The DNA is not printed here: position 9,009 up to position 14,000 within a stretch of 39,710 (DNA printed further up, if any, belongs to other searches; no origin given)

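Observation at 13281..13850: Compositionally foreign 190-aa RHS toxin tip with a TNT/ART-like residue pattern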

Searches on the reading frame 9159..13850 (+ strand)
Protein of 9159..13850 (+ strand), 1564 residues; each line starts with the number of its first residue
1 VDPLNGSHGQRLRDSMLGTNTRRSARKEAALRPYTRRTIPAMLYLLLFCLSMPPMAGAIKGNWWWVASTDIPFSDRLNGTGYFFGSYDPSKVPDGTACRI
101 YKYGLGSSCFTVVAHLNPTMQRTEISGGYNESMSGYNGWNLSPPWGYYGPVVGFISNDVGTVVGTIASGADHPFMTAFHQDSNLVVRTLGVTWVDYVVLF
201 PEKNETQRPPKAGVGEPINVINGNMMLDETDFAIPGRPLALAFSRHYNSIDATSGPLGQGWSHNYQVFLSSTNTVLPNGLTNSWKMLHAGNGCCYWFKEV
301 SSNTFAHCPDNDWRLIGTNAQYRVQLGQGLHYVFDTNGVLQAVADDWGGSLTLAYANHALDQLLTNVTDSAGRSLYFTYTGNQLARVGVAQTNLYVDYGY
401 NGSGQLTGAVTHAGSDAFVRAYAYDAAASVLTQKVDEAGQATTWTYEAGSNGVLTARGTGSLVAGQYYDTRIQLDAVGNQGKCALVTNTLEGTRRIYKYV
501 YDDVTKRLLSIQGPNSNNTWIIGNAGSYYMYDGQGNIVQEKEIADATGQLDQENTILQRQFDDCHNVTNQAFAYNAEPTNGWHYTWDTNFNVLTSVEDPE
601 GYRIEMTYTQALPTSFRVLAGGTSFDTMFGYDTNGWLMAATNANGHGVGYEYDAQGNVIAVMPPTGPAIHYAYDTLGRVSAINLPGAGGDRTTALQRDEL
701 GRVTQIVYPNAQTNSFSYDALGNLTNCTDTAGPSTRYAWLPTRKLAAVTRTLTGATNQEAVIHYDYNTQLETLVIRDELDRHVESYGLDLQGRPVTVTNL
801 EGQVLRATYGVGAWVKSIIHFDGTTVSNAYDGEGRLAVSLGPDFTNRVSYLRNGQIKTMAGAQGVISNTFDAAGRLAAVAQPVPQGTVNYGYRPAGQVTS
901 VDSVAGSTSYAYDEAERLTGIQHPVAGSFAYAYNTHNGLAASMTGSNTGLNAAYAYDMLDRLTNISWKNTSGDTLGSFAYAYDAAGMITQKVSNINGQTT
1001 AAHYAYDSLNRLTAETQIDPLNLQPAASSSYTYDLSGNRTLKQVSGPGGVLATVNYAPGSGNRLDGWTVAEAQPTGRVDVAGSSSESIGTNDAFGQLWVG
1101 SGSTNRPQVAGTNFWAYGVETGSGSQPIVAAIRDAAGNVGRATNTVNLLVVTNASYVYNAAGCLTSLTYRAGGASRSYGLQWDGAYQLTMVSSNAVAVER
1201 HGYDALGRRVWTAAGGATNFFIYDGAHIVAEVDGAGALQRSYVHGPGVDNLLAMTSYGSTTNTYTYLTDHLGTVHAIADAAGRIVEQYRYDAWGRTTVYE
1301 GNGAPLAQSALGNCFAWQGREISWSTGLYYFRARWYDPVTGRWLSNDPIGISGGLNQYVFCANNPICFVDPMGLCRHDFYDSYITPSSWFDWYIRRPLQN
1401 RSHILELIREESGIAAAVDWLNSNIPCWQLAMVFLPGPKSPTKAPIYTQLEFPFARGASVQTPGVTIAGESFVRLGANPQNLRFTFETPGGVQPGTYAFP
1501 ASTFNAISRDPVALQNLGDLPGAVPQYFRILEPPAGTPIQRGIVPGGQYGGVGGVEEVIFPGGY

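Call 6: search_protein_families(library=pfam, proteins=[window:9159-13850:+], max_evalue=1)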
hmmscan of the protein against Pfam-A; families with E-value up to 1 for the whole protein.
window:9159-13850:+ (1564 aa): 4 families
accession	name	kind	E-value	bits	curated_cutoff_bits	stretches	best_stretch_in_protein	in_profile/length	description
PF05593.20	RHS_repeat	-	3.6e-34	116.9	22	8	631-660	1-30/38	RHS Repeat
PF20148.4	DUF6531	-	6.8e-20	71.6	24.1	1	215-270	1-55/74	Domain of unknown function (DUF6531)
PF03527.20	RHS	-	5.2e-05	23.4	27.9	1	1266-1297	4-35/38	RHS protein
PF03217.20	SlpA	-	0.87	10.2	23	0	970-1000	6-28/63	Surface layer protein A domain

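Call 7: search_protein_families(library=ncbifam, proteins=[window:9159-13850:+], max_evalue=1)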
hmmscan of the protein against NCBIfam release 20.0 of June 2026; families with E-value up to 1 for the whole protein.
window:9159-13850:+ (1564 aa): 3 families
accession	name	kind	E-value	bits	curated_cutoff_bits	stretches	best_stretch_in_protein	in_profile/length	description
NF041261.1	RHS_core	equivalog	4.7e-43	147.3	2000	6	1257-1374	1151-1261/1261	RHS element core protein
TIGR03696.1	Rhs_assc_core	domain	6.2e-23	81.1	32.5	1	1290-1374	1-76/76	RHS repeat-associated core domain-containing protein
TIGR01643.1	YD_repeat_2x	repeat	1.2e-18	66.7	15.8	4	698-738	2-42/42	YD repeat-containing protein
